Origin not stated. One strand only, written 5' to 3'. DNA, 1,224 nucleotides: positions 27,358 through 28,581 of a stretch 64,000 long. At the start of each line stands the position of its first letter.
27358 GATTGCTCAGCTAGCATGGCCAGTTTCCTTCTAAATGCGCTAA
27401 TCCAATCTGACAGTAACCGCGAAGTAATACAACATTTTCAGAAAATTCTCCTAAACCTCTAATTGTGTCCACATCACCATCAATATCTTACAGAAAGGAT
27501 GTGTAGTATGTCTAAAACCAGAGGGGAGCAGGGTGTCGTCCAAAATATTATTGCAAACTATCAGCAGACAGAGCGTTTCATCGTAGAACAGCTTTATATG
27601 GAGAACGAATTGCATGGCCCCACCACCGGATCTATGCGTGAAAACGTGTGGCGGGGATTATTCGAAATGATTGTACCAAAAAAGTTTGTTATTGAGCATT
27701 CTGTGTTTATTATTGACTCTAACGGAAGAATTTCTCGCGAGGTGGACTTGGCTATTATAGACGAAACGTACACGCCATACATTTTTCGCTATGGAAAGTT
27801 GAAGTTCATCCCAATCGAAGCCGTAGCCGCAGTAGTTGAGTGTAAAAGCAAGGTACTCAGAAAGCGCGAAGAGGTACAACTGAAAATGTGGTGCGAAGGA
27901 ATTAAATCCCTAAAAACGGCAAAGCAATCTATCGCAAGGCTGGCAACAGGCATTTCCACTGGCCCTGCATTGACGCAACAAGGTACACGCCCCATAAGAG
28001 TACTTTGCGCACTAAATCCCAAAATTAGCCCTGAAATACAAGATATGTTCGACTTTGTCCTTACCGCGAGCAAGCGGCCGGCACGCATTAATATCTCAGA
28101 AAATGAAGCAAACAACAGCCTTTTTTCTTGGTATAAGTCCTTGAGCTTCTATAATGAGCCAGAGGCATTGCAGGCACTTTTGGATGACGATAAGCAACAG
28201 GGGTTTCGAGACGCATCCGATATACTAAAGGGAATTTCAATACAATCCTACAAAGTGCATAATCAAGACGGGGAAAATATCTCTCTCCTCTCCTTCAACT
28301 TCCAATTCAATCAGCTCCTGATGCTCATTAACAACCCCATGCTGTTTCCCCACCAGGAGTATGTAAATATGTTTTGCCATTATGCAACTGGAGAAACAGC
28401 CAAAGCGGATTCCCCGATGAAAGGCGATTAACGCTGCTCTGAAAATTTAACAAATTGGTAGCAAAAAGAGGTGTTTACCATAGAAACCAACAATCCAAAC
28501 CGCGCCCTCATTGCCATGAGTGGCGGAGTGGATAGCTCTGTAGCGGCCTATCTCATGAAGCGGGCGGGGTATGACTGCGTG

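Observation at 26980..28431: Split two-gene module: EVE/PUA-like reader plus PD-(D/E)xK (Mrr-cat-like) nuclease, a candidate modification-dependent (type IV-like) restriction or defence system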

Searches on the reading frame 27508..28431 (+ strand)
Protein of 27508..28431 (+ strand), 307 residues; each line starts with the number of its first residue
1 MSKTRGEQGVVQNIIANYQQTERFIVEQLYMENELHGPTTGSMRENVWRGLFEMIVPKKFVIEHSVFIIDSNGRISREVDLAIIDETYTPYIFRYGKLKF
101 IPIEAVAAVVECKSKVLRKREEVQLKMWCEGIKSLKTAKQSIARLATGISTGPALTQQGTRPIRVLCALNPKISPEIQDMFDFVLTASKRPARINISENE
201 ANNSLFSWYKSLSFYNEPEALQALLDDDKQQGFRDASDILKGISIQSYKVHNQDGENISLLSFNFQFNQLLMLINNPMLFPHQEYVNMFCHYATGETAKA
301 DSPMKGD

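Call 3: search_protein_families(library=pfam, proteins=[window:27508-28431:+], max_evalue=1)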
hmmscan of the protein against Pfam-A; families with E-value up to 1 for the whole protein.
window:27508-28431:+ (307 aa): 2 families
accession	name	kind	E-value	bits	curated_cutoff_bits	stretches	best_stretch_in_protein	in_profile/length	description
PF20247.3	DUF6602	-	1.2e-20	73.8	27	1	36-136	9-102/104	Domain of unknown function (DUF6602)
PF08862.16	DUF1829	-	0.084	13.8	22.2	1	178-243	6-77/87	Domain of unknown function DUF1829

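Call 4: search_protein_families(library=padloc, proteins=[window:27508-28431:+], max_evalue=1)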
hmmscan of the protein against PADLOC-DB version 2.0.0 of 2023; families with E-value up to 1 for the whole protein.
window:27508-28431:+ (307 aa): 4 families
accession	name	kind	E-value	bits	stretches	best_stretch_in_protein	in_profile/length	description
PDLC01051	NucC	-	3e-83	277.3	1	2-291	2-241/243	NucC nuclease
PDLC01495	PD_DExK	-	1.3e-22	77.7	1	31-136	21-121/123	"CAS-I,CAS-II,CAS-III,CAS-IV,CAS-V,CAS-VI; associated"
PDLC00745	Effector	-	3.6e-22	77.2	1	20-198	13-186/244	Endonuclease (NucC)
PDLC04007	PD-Lambda-5_A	-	0.042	10.9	1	216-293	26-103/454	-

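Call 5: search_protein_families(library=ncbifam, proteins=[window:27508-28431:+], max_evalue=1)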
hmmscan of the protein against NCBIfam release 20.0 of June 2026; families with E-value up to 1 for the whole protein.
window:27508-28431:+ (307 aa): 0 families

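Call 6: search_solved_structures(query=window:27508-28431:+, max_evalue=1, show_alignments=2)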
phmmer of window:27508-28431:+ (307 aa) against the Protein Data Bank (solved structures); distinct sequences matched with E-value up to 1: 7.
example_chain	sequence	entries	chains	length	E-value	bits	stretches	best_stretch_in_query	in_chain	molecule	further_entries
6uxf_A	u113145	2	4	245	1.1e-12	51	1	35-120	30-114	Vibrio meotecus sp. RC341 NucC | Vibrio metoecus sp. RC341 NucC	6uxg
6q1h_A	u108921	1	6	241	1.1e-10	44.5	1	36-114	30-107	Bacterial protein ORF C62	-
6p7o_A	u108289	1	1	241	2.1e-10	43.5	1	36-115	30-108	E. coli MS115-1 NucC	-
7zgv_A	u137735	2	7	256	7.4e-10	41.7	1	20-117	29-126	Serratia NucC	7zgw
6p7p_A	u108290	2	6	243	1e-09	41.2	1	36-115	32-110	E. coli MS115-1 NucC 2-241 | E. coli MS115-1 NucC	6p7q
9gtu_A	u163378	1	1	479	0.0039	19.7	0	144-185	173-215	Collagen alpha-1(VI) chain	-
9gby_A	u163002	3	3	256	0.44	12.9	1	69-110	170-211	2-C-methyl-D-erythritol 4-phosphate cytidylyltransferase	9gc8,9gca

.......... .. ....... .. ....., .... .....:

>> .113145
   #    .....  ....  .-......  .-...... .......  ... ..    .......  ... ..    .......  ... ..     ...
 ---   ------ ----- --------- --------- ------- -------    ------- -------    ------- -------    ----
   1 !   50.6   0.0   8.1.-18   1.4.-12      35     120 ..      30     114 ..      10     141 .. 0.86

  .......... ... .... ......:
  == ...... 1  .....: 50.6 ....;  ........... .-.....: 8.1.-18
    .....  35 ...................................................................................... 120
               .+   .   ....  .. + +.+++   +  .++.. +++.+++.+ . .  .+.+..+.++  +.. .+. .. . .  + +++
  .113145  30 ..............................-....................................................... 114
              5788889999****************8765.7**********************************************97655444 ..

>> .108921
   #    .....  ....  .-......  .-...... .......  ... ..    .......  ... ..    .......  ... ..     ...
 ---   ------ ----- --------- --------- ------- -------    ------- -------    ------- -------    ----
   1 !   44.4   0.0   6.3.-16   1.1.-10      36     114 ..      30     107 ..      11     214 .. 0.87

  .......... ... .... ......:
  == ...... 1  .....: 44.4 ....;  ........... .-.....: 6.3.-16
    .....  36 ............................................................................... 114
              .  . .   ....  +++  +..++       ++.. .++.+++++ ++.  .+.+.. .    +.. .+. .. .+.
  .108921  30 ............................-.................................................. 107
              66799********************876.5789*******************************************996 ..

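Call 8: search_protein_families(library=phrogs, proteins=[window:27508-28431:+], max_evalue=1)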
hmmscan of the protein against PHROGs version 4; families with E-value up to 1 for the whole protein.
window:27508-28431:+ (307 aa): 1 family
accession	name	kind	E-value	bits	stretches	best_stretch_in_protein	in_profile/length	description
phrog_32765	-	unknown function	3e-06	27.8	1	35-123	47-131/311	-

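Call 18: find_homologous_proteins(query=window:27508-28431:+)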
Query window:27508-28431:+ (307 aa): 1120 proteins with E <= 0.001 among 1922 candidates; the best 120 are listed.
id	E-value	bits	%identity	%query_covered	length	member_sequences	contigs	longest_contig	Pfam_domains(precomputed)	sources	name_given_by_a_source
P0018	1.3e-201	686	100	100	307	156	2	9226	PF20247.4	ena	-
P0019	8.8e-187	637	93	100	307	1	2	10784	PF20247.4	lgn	-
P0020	3.5e-165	566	99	84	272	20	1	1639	PF20247.4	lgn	-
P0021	1.3e-153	528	81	97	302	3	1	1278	PF20247.4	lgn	-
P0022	2.4e-148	511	74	100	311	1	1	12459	PF20247.4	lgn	-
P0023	8.6e-147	506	73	100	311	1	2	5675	PF20247.4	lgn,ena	-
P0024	2.3e-146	505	73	100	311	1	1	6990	PF20247.4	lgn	-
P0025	2.6e-146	504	72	100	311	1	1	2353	PF20247.4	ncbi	-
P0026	1.6e-145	502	73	100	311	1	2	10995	PF20247.4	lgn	-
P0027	9.4e-115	401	67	93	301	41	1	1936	PF20247.4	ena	-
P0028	4.7e-110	385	65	94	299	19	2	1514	PF20247.4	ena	-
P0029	8.0e-110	385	61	99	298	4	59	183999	PF20247.4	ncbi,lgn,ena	-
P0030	6.3e-109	382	63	93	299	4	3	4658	PF20247.4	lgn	-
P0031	7.0e-108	378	60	99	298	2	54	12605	PF20247.4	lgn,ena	-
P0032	3.8e-101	356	69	80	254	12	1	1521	PF20247.4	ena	-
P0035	8.2e-95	335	55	97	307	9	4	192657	PF20247.4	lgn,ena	-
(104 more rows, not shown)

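Call 19: find_encoding_contigs(protein=P0022, flank=5000, max_places=2)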
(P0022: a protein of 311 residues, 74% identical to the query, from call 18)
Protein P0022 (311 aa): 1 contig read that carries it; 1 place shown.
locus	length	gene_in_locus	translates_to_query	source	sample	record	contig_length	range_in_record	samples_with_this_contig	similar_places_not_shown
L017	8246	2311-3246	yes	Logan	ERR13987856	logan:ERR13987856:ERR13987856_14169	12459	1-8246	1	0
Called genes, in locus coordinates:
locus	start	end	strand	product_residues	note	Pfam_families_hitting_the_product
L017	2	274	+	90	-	?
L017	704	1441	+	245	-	PF00795:CN_hydrolase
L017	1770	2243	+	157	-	-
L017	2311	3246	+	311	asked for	PF20247:DUF6602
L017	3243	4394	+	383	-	PF02540:NAD_synthase (faint), PF03054:tRNA_Me_trans, PF20259:tRNA_Me_trans_M, PF20258:tRNA_Me_trans_C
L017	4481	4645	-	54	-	-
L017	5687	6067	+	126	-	PF03965:Penicillinase_R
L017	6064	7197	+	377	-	PF05569:Peptidase_M56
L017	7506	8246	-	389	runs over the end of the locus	PF07907:YibE_F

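Call 20: find_encoding_contigs(protein=P0029, flank=5000, max_places=3)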
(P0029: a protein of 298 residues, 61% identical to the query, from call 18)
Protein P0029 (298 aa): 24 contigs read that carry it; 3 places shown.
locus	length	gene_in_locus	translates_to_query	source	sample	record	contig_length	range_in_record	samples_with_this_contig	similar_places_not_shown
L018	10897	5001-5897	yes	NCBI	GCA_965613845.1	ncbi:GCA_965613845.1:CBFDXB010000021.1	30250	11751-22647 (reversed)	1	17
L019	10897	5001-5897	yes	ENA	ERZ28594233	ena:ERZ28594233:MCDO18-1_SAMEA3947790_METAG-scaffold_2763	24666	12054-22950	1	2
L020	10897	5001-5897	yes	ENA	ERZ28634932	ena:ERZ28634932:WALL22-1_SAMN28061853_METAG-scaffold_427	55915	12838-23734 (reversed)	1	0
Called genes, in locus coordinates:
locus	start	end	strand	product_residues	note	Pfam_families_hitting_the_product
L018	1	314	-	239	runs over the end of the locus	PF01551:Peptidase_M23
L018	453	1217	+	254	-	PF01026:TatD_DNase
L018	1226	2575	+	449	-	PF01938:TRAM, PF02475:TRM5-TYW2_MTfase (weak), PF05958:tRNA_U5-meth_tr, PF05175:MTS, PF03602:Cons_hypoth95, PF09445:Methyltransf_15, PF13649:Methyltransf_25, PF13847:Methyltransf_31, +3 more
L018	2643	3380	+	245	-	PF00795:CN_hydrolase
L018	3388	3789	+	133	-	PF00583:Acetyltransf_1, PF13673:Acetyltransf_10, PF13527:Acetyltransf_9 (weak), PF13508:Acetyltransf_7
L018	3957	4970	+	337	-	PF02661:Fic, PF21247:Fic-like_C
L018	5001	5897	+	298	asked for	PF20247:DUF6602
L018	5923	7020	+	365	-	PF02540:NAD_synthase (weak), PF03054:tRNA_Me_trans, PF20259:tRNA_Me_trans_M, PF20258:tRNA_Me_trans_C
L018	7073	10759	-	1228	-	PF18072:FGAR-AT_linker, PF00586:AIRS (faint), PF02769:AIRS_C, PF13507:GATase_5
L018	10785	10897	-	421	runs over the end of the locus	PF02844:GARS_N, PF01071:GARS_A, PF02786:CPSase_L_D2 (weak), PF02222:ATP-grasp (faint), PF02843:GARS_C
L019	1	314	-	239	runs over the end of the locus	PF01551:Peptidase_M23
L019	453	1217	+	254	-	PF01026:TatD_DNase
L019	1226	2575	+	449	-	PF01938:TRAM, PF02475:TRM5-TYW2_MTfase (weak), PF05958:tRNA_U5-meth_tr, PF05175:MTS, PF03602:Cons_hypoth95, PF09445:Methyltransf_15, PF13649:Methyltransf_25, PF13847:Methyltransf_31, +3 more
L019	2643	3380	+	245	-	PF00795:CN_hydrolase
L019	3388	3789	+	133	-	PF00583:Acetyltransf_1, PF13673:Acetyltransf_10, PF13508:Acetyltransf_7, PF13527:Acetyltransf_9 (weak)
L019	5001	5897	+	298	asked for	PF20247:DUF6602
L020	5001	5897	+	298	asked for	PF20247:DUF6602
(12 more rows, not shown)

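Call 21: find_encoding_contigs(protein=P0035, flank=5000, max_places=2)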
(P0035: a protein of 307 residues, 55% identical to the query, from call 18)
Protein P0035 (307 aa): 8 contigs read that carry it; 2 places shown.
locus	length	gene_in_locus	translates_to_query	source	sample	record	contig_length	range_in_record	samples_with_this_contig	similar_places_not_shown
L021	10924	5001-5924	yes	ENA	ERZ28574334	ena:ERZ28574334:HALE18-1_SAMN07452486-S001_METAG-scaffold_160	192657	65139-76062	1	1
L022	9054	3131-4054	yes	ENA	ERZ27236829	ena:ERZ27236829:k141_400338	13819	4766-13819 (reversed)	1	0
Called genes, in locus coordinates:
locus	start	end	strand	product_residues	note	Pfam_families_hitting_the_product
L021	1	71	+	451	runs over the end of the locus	PF01938:TRAM (weak), PF02475:TRM5-TYW2_MTfase (weak), PF05958:tRNA_U5-meth_tr, PF05175:MTS, PF03602:Cons_hypoth95, PF09445:Methyltransf_15, PF13649:Methyltransf_25, PF13847:Methyltransf_31, +4 more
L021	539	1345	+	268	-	PF04072:LCM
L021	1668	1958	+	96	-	-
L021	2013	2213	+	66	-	PF19537:DUF6061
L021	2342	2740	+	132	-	PF00583:Acetyltransf_1, PF13508:Acetyltransf_7 (weak)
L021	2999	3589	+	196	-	PF03575:Peptidase_S51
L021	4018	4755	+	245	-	PF00795:CN_hydrolase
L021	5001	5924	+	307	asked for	PF20247:DUF6602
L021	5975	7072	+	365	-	PF02540:NAD_synthase (faint), PF03054:tRNA_Me_trans, PF20259:tRNA_Me_trans_M, PF20258:tRNA_Me_trans_C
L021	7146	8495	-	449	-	PF17125:Methyltr_RsmF_N, PF01189:Methyltr_RsmB-F, PF17126:RsmF_methylt_CI, PF13636:Methyltranf_PUA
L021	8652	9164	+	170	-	-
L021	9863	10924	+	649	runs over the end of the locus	PF00133:tRNA-synt_1, PF01406:tRNA-synt_1e, PF09334:tRNA-synt_1g, PF00133:tRNA-synt_1, PF19303:Anticodon_3, PF08264:Anticodon_1 (weak), PF01588:tRNA_bind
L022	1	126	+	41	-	?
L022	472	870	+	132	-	PF00583:Acetyltransf_1, PF13508:Acetyltransf_7 (weak)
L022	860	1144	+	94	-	-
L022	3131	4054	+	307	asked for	PF20247:DUF6602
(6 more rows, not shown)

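Call 25: find_related_loci(query=A1, collection=genome_contigs, flank=6000)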
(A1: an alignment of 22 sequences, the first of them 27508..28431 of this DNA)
Query A1 (307 aa) in genome_contigs; peptide patterns used: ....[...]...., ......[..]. (x = any residue, [..] = any of these).
153 stretches matched a pattern; 121 encode a relative of the query (tblastn E <= 1e-3); the best 80 are kept; 80 distinct loci.
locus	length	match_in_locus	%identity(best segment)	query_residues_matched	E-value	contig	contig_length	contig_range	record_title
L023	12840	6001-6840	67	3-289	9e-124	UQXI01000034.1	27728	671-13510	uncultured Clostridiales bacterium isolate UMGS730 genome assembly, contig: NODE_1655_length_27728_cov_7.313699, whole g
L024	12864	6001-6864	54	1-289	4e-102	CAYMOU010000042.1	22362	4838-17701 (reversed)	MAG TPA_asm: uncultured Defluviitaleaceae bacterium isolate SRP242652_co2_38 genome assembly, contig: NODE_2604_length_2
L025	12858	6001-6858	52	1-302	8e-98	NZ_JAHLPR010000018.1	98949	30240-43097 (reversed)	Paenibacillus sp. MSJ-34 M-34_ctg0018, whole genome shotgun sequence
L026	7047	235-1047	56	10-289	9e-98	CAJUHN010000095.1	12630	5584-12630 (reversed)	MAG TPA_asm: uncultured Lachnospiraceae bacterium isolate MGBC136627 genome assembly, contig: MGBC136627.95, whole genom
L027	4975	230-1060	55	10-289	1e-97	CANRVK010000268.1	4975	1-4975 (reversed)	MAG TPA_asm: uncultured Eubacteriaceae bacterium isolate SRR15730550_bin.21_metawrap_v1.3_MAG genome assembly, contig: N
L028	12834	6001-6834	53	1-289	5e-96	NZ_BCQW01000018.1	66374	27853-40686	Amphibacillus sediminis NBRC 103570, whole genome shotgun sequence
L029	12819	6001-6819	55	7-289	3e-96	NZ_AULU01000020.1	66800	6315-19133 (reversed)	Paenibacillus assamensis DSM 18201 H580DRAFT_scaffold00016.16_C, whole genome shotgun sequence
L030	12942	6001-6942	52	1-297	2e-96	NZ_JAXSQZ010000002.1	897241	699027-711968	Paenibacillus campi strain SGZ-1009 Scaffold2, whole genome shotgun sequence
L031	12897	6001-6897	51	1-304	1e-95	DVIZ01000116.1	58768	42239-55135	MAG TPA_asm: Candidatus Scybalomonas excrementigallinarum isolate 3201 CHK110__C313810_L58768_ERR2241858, whole genome s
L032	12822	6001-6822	53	1-289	8e-95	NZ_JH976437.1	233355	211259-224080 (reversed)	Amphibacillus jilinensis Y1 Scaffold4, whole genome shotgun sequence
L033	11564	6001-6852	51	10-301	2e-91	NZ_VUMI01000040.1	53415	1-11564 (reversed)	Eisenbergiella porci strain WCA-389-WT-23B seq40, whole genome shotgun sequence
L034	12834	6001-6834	50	1-289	9e-91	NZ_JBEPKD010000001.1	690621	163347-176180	Halalkalibacter oceani strain DSM 100579 Ga0480542_01, whole genome shotgun sequence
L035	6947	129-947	52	1-286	4e-90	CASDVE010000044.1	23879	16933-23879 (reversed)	uncultured Eubacteriales bacterium isolate A18_L2_319319_idba_bin.24 genome assembly, contig: A18_L2_319319_idba_bin.24.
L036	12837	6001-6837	52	7-289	5e-89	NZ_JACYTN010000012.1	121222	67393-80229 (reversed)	Paenibacillus arenosi strain CAU 1523 contig12, whole genome shotgun sequence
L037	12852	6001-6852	51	10-289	7e-89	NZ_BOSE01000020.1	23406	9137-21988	Paenibacillus montaniterrae strain J40TS1 sequence20, whole genome shotgun sequence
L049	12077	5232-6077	48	10-289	3e-78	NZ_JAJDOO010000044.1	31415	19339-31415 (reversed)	Desulfosporosinus sp. SRJS8 NODE_44_length_31415_cov_41.856186, whole genome shotgun sequence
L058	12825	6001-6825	46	4-289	4e-75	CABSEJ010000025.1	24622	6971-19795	MAG TPA_asm: uncultured Blautia sp. isolate MGYG-HGUT-02215 genome assembly, contig: GUT_GENOME138767_25, whole genome s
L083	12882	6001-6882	44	1-296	9e-68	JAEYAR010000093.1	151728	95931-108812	MAG: Bacillota bacterium isolate OH_HDB_30 k127_1550962, whole genome shotgun sequence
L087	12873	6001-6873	43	11-289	8e-67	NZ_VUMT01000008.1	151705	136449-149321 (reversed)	Velocimicrobium porci strain WCA-693-APC-MOT-I seq8, whole genome shotgun sequence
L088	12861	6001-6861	41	7-289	1e-66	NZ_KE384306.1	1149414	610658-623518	Paenibacillus taiwanensis DSM 18679 H509DRAFT_scaffold00001.1, whole genome shotgun sequence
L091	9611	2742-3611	41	11-289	8e-65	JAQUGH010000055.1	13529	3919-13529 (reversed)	MAG: Clostridia bacterium isolate STCSWMC_22 NODE_12748_length_13529_cov_2.797194_ST_CSWMC, whole genome shotgun sequenc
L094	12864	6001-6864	42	10-289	2e-63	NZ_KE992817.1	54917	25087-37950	[Clostridium] symbiosum ATCC 14940 Scaffold1350, whole genome shotgun sequence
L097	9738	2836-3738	40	9-289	3e-62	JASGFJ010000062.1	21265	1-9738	MAG: Dysgonamonadaceae bacterium isolate 1H225 JMF-2111-06-0001.hyb.bin.225_61, whole genome shotgun sequence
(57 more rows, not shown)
